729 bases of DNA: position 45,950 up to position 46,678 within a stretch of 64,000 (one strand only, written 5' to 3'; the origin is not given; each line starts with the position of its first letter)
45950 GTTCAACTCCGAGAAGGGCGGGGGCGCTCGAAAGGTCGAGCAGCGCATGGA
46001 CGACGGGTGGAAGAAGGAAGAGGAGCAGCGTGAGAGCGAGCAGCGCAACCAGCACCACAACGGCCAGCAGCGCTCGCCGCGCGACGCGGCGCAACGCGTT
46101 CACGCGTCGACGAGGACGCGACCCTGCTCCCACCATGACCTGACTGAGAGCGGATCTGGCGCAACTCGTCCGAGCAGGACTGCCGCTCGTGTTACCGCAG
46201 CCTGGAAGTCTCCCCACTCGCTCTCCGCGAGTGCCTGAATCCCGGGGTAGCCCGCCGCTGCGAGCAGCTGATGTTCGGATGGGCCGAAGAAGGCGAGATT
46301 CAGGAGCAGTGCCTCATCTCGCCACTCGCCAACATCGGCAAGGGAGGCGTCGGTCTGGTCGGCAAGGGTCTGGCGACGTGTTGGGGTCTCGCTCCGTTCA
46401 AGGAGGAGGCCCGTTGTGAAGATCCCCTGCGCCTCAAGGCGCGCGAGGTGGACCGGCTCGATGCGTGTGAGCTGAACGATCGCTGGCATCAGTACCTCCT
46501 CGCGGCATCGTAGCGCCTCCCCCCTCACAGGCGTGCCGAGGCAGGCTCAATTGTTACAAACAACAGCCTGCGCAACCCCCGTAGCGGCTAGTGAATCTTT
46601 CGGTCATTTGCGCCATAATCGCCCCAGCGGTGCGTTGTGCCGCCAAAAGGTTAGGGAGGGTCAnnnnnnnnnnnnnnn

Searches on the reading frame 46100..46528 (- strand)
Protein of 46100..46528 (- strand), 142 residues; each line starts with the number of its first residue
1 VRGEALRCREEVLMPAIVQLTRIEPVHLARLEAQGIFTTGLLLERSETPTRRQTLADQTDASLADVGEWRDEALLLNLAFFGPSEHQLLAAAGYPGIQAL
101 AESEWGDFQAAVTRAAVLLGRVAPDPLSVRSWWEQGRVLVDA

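Call 3: search_protein_families(library=pfam, proteins=[window:46100-46528:-], max_evalue=0.1)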
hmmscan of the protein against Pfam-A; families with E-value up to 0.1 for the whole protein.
window:46100-46528:- (142 aa): 1 family
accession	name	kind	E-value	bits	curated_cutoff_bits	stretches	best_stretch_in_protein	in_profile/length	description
PF14229.12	DUF4332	-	7.3e-12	46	23.2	1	23-136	3-119/122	Domain of unknown function (DUF4332)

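Call 4: search_protein_families(library=ncbifam, proteins=[window:46100-46528:-], max_evalue=0.1)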
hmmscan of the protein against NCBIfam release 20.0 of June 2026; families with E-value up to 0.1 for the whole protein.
window:46100-46528:- (142 aa): 0 families

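Call 23: search_solved_structures(query=window:46103-46489:-, max_evalue=10, show_alignments=3)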
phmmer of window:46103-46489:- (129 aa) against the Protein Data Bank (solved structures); distinct sequences matched with E-value up to 10: 5.
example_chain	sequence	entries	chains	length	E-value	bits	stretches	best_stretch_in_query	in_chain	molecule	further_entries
5u2l_A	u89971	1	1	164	0.042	17.4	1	65-128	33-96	Heat shock protein 104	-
7aih_Bj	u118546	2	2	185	0.29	14.7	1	15-52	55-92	bL31m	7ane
4oqp_A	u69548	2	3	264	0.62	13.6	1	40-78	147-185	Deoxyribonucleoside regulator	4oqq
8r7y_A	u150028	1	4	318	0.76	13.3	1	40-78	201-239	Deoxyribonucleoside regulator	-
6hiv_A4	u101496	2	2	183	1.2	12.7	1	15-52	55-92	bL31m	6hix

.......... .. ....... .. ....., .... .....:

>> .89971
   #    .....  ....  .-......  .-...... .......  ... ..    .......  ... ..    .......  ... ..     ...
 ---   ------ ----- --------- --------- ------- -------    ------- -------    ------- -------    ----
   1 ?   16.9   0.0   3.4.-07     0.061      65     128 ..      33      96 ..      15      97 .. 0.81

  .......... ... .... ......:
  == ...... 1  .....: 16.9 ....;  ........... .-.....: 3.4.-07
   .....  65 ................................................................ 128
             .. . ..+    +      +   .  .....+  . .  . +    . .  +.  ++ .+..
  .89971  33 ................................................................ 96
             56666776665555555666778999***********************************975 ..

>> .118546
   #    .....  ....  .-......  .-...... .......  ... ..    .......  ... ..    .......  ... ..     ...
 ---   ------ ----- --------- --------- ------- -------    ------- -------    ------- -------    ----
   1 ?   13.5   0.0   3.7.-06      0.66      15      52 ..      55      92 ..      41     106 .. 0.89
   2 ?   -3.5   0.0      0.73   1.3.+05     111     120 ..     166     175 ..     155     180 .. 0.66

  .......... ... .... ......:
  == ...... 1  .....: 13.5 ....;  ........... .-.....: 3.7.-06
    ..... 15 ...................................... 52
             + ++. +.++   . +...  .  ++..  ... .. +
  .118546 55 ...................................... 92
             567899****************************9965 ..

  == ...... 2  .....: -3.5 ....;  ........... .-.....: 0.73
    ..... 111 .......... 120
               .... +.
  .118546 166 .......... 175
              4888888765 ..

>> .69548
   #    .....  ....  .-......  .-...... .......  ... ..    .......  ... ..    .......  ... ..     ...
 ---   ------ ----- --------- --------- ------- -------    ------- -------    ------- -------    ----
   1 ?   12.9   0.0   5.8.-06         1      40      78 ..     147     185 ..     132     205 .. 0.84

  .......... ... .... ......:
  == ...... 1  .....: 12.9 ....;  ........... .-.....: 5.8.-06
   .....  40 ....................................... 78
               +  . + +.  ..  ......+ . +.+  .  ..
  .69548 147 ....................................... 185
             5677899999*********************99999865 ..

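Call 24: find_homologous_proteins(query=window:46103-46489:-)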
Query window:46103-46489:- (129 aa): 5217 proteins with E <= 0.001 among 5587 candidates; the best 120 are listed.
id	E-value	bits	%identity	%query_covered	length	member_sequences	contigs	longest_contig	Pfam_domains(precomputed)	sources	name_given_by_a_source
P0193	3.8e-76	271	98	100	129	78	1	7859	PF14229.13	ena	-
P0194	1.1e-72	260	95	100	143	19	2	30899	PF14229.13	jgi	jgi:hypothetical protein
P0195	4.8e-72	258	95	100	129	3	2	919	PF14229.13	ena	-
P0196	3.3e-70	252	92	100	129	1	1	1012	PF14229.13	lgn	-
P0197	6.1e-70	251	92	100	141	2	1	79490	PF14229.13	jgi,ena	-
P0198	3.7e-68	245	90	100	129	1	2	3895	PF14229.13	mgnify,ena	mgnify:FL=1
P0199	7.6e-68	244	90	100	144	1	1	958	PF14229.13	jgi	-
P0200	2.1e-67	243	89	100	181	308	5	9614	PF14229.13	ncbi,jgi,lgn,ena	jgi:hypothetical protein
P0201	2.4e-67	243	89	100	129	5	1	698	PF14229.13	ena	-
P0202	2.4e-67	243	89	100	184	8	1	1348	PF14229.13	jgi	jgi:hypothetical protein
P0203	3.0e-66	239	88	100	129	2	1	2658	PF14229.13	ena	-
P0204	1.0e-65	238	88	100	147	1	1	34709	PF14229.13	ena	-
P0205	1.2e-63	231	85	100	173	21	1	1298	PF14229.13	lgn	-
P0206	8.1e-63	228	86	100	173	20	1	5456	PF14229.13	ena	-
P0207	1.6e-62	227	81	100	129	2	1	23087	PF14229.13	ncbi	-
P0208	6.1e-58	212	78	100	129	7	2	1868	PF14229.13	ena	-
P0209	1.6e-57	211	78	100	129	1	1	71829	PF14229.13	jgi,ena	-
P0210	3.1e-57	210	78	100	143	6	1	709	PF14229.13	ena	-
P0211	1.9e-56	208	77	100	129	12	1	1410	PF14229.13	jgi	jgi:Domain of unknown function (DUF4332)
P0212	1.0e-55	205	75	100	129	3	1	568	PF14229.13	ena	-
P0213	1.5e-55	205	77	100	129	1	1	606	PF14229.13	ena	-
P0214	1.5e-55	205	75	100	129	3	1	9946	PF14229.13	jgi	-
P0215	1.8e-55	204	76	99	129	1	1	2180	PF14229.13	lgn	-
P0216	1.9e-55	204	76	100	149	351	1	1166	PF14229.13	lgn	-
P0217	2.7e-55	204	76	100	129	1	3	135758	PF14229.13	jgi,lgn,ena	jgi:hypothetical protein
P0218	1.2e-54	202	74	100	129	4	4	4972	PF14229.13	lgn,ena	-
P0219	1.3e-54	202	75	100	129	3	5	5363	PF14229.13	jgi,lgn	jgi:hypothetical protein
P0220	1.6e-54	201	74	100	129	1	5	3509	PF14229.13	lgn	-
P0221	2.7e-54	201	75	100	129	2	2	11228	PF14229.13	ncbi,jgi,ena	jgi:hypothetical protein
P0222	5.3e-54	200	74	100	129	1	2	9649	PF14229.13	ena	-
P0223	7.2e-54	199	72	100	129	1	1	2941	PF14229.13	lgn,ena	-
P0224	1.7e-53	198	71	100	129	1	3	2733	PF14229.13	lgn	-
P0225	1.8e-53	198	74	100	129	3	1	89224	PF14229.13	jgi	jgi:hypothetical protein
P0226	1.9e-53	198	74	100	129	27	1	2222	PF14229.13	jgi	-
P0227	2.1e-53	198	74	100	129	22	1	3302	PF14229.13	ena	-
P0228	3.1e-52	194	71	100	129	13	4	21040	PF14229.13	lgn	-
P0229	3.2e-52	194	74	100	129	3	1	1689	PF14229.13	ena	-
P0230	9.9e-52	192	74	100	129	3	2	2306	PF14229.13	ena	-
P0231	3.5e-50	187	71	100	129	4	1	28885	PF14229.13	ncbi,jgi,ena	ncbi:MAG: hypothetical protein RLZZ432_859 [Chloroflexota bacterium]|jgi:hypothetical protein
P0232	1.3e-49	186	71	100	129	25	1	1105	PF14229.13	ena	-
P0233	2.2e-46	175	72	93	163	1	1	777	PF14229.13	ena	-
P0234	2.0e-43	166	64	100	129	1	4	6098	PF14229.13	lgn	-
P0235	2.7e-42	162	63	100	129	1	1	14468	PF14229.13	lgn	-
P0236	5.5e-42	161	61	100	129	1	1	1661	PF14229.13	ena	-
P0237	8.4e-42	160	61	100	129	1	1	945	PF14229.13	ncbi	-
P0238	8.7e-42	160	60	100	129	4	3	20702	PF14229.13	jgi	jgi:hypothetical protein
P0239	9.6e-42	160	62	99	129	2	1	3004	PF14229.13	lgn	-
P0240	1.1e-41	160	64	99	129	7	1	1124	PF14229.13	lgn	-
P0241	1.2e-41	160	62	100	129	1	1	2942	PF14229.13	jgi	jgi:hypothetical protein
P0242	1.3e-41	160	60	100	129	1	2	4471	PF14229.13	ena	-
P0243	1.3e-41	160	61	100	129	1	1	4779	PF14229.13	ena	-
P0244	1.7e-41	159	61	100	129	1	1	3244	PF14229.13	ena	-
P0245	1.7e-41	159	62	98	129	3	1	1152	PF14229.13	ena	-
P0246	1.8e-41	159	60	100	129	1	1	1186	PF14229.13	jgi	jgi:hypothetical protein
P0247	1.8e-41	159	60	100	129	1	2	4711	PF14229.13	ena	-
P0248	1.8e-41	159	61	99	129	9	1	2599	PF14229.13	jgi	-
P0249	2.4e-41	159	61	99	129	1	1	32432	PF14229.13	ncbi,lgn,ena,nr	ncbi:MAG TPA: DUF4332 domain-containing protein [Candidatus Limnocylindrales bacterium]|nr:DUF4332 d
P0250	2.6e-41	159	60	100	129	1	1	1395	PF14229.13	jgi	jgi:hypothetical protein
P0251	2.8e-41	159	64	99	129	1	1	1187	PF14229.13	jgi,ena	jgi:hypothetical protein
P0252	2.8e-41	159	60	100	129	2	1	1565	PF14229.13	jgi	jgi:hypothetical protein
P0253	3.1e-41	158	60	100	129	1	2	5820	PF14229.13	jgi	-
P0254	3.1e-41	158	60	100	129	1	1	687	PF14229.13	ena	-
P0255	3.2e-41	158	60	100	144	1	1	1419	PF14229.13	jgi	jgi:hypothetical protein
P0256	3.3e-41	158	60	100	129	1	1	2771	PF14229.13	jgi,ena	-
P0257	3.4e-41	158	60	100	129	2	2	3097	PF14229.13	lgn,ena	-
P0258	3.5e-41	158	62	98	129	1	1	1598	PF14229.13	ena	-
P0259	3.8e-41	158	60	100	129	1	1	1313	PF14229.13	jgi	jgi:hypothetical protein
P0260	4.1e-41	158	61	98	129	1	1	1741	PF14229.13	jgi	jgi:hypothetical protein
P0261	4.5e-41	158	60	100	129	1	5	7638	PF14229.13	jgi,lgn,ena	jgi:hypothetical protein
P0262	5.1e-41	158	59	100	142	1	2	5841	PF14229.13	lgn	-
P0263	5.2e-41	158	59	99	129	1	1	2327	PF14229.13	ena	-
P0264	5.5e-41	158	60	99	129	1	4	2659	PF14229.13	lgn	-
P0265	5.6e-41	158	63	98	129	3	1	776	PF14229.13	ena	-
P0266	5.7e-41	158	60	100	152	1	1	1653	PF14229.13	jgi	-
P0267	6.0e-41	158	60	100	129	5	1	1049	PF14229.13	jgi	jgi:hypothetical protein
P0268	6.1e-41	158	60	100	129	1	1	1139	PF14229.13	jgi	jgi:hypothetical protein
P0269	6.6e-41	157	60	100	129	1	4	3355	PF14229.13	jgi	jgi:hypothetical protein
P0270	7.1e-41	157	60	99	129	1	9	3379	PF14229.13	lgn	-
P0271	7.2e-41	157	60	100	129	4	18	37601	PF14229.13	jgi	jgi:hypothetical protein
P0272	8.1e-41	157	60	100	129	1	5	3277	PF14229.13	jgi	jgi:hypothetical protein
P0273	8.2e-41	157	61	99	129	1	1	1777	PF14229.13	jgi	jgi:hypothetical protein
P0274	8.4e-41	157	63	99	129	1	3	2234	PF14229.13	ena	-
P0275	8.4e-41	157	60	100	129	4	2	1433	PF14229.13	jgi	jgi:hypothetical protein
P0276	8.5e-41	157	61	99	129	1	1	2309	PF14229.13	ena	-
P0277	8.7e-41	157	60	100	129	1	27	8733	PF14229.13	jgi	jgi:hypothetical protein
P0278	9.3e-41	157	60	100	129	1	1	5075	PF14229.13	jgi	jgi:hypothetical protein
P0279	9.9e-41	157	61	99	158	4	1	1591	PF14229.13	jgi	-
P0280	1.0e-40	157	59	100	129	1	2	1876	PF14229.13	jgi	jgi:hypothetical protein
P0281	1.0e-40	157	60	100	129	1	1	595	PF14229.13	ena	-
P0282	1.0e-40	157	61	100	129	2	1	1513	PF14229.13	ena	-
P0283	1.0e-40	157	60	100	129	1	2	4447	PF14229.13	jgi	jgi:hypothetical protein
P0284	1.1e-40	157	60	100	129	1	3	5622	PF14229.13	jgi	jgi:hypothetical protein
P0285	1.1e-40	157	59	100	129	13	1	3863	PF14229.13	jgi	jgi:hypothetical protein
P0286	1.1e-40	157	60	100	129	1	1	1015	PF14229.13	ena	-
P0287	1.3e-40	156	60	99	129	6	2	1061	PF14229.13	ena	-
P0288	1.4e-40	156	59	99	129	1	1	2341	PF14229.13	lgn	-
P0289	1.4e-40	156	61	98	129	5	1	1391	PF14229.13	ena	-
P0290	1.4e-40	156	60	99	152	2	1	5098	PF14229.13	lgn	-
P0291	1.4e-40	156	63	99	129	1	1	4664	PF14229.13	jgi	jgi:hypothetical protein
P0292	1.5e-40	156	60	99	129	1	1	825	PF14229.13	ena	-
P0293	1.5e-40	156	64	98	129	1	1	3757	PF14229.13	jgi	jgi:hypothetical protein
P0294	1.5e-40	156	60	100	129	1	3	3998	PF14229.13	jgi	jgi:uncharacterized protein DUF4332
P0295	1.6e-40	156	61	99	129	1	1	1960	PF14229.13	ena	-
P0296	1.6e-40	156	58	100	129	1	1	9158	PF14229.13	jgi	jgi:hypothetical protein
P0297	1.7e-40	156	59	100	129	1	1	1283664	PF14229.13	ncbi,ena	-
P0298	1.8e-40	156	61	99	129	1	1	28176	PF14229.13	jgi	jgi:hypothetical protein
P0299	1.9e-40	156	60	100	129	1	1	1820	PF14229.13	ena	-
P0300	1.9e-40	156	60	100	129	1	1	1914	PF14229.13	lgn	-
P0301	2.0e-40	156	63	99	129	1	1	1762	PF14229.13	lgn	-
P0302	2.0e-40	156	63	99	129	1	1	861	PF14229.13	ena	-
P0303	2.0e-40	156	60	100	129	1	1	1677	PF14229.13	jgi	jgi:hypothetical protein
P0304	2.0e-40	156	60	99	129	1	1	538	PF14229.13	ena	-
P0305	2.1e-40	156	64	98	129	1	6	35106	PF14229.13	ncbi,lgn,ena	-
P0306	2.2e-40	156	60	100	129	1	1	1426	PF14229.13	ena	-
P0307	2.2e-40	156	60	100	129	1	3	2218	PF14229.13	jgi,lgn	jgi:hypothetical protein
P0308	2.2e-40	156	60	100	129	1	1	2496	PF14229.13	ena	-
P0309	2.2e-40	156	61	100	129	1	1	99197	PF14229.13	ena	-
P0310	2.2e-40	156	61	100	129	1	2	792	PF14229.13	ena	-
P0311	2.3e-40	156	60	100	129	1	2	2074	PF14229.13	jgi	jgi:hypothetical protein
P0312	2.3e-40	156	62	98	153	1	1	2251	PF14229.13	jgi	jgi:hypothetical protein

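Call 26: find_encoding_contigs(protein=P0297, flank=7000, max_places=2)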
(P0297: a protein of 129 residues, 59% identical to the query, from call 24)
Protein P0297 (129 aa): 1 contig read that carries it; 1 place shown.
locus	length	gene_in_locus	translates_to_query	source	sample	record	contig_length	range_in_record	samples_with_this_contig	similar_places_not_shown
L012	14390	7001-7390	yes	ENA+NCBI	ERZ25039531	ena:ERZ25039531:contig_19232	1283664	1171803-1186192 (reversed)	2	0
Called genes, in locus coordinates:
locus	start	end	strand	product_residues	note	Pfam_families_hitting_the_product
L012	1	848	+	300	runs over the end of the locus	PF13229:Beta_helix, PF05048:NosD, PF13229:Beta_helix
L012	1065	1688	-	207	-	-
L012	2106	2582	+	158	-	-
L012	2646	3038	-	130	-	-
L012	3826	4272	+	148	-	PF07452:CHRD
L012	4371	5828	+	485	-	PF00282:Pyridoxal_deC, PF01212:Beta_elim_lyase (weak)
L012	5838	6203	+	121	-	-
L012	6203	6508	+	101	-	PF12728:HTH_17 (faint)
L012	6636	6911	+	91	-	-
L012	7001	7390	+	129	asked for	PF14229:DUF4332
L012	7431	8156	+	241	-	PF07314:Lit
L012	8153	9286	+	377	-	PF13398:Peptidase_M50B (weak), PF02163:Peptidase_M50, PF00571:CBS (weak)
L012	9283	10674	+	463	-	PF03453:MoeA_N, PF00994:MoCF_biosynth, PF03454:MoeA_C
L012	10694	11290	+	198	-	PF01967:MoaC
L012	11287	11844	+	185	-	PF00994:MoCF_biosynth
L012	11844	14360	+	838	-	PF12838:Fer4_7 (faint), PF13534:Fer4_17 (faint), PF12797:Fer4_2 (faint), PF13183:Fer4_8, PF13187:Fer4_9, PF13237:Fer4_10, PF02754:CCG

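Call 27: find_encoding_contigs(protein=P0249, flank=7000, max_places=2)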
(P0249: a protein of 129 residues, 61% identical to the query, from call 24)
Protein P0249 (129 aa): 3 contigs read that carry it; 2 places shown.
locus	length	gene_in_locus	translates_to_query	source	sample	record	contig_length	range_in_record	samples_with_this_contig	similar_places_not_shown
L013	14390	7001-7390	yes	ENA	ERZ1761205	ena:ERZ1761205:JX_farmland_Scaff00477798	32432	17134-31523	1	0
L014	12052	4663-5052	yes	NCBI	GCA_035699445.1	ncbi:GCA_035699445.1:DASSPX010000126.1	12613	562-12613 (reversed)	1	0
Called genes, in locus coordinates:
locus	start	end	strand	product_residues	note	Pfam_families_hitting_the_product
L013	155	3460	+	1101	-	PF01339:CheB_methylest, PF03705:CheR_N, PF01739:CheR, PF08448:PAS_4 (faint), PF00989:PAS (faint), PF13188:PAS_8 (faint), PF00512:HisKA, PF02518:HATPase_c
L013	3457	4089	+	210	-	PF00072:Response_reg, PF00196:GerE (weak)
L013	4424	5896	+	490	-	PF00282:Pyridoxal_deC, PF01212:Beta_elim_lyase (weak)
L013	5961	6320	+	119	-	-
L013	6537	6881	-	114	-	PF03992:ABM (weak)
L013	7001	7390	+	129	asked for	PF14229:DUF4332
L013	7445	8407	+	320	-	PF07314:Lit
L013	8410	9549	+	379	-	PF02163:Peptidase_M50, PF00571:CBS (faint)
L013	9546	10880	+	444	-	PF03453:MoeA_N, PF00994:MoCF_biosynth, PF03454:MoeA_C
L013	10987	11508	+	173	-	PF01967:MoaC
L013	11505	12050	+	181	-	PF00994:MoCF_biosynth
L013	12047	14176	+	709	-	PF12838:Fer4_7 (faint), PF13534:Fer4_17 (faint), PF13183:Fer4_8, PF13187:Fer4_9, PF13237:Fer4_10, PF13484:Fer4_16 (faint), PF02754:CCG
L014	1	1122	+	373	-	PF00989:PAS (weak), PF08448:PAS_4 (faint), PF00512:HisKA, PF02518:HATPase_c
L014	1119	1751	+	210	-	PF00072:Response_reg, PF00196:GerE (weak)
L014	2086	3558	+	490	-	PF00282:Pyridoxal_deC, PF01212:Beta_elim_lyase (weak)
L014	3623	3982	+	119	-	-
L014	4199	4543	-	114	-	PF03992:ABM (weak)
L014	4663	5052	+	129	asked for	PF14229:DUF4332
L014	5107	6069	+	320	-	PF07314:Lit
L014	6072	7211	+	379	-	PF02163:Peptidase_M50, PF00571:CBS (faint)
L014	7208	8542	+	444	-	PF03453:MoeA_N, PF00994:MoCF_biosynth, PF03454:MoeA_C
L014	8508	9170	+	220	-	PF01967:MoaC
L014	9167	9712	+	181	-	PF00994:MoCF_biosynth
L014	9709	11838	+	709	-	PF12838:Fer4_7 (faint), PF13534:Fer4_17 (faint), PF13183:Fer4_8, PF13187:Fer4_9, PF13237:Fer4_10, PF13484:Fer4_16 (faint), PF02754:CCG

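Call 48: predict_structure(alignment_id=A3)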
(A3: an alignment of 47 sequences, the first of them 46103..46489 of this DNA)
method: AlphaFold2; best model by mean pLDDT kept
length: 129 residues; sequences in the alignment: 47
mean_pLDDT: 94.9   pTM: 0.86
mean pLDDT of the five models: 94.9, 83.7, 81.1, 75.1, 72.5
residues with pLDDT >= 90: 120; 70-90: 9; 50-70: 0; < 50: 0
segments of 3 or more residues with pLDDT < 50: none
pLDDT, mean of each block of 10 residues (from residue 1): 93 97 97 97 98 97 89 94 95 97 95 95 89
secondary structure, 60 per line:
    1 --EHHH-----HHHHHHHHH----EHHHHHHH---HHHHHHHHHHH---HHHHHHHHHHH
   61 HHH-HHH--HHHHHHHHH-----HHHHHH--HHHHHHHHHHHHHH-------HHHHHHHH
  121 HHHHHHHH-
elements in order: H12-20 H26-32 H36-46 H50-63 H70-78 H84-89 H92-105 H113-128

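Call 78: search_protein_families(library=pfam, proteins=[L012:8153-9286:+], max_evalue=0.001)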
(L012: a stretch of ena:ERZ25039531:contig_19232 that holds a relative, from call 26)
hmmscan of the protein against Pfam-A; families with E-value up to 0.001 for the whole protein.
L012:8153-9286:+ (377 aa): 3 families
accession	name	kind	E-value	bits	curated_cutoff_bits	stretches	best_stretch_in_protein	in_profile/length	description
PF02163.28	Peptidase_M50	-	9e-15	55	27.2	2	53-126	2-101/221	Peptidase family M50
PF00571.33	CBS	-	1.7e-09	38.3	24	1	322-366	10-55/57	CBS domain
PF13398.12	Peptidase_M50B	-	5.7e-07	29.9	26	1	58-139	22-103/201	Peptidase M50B-like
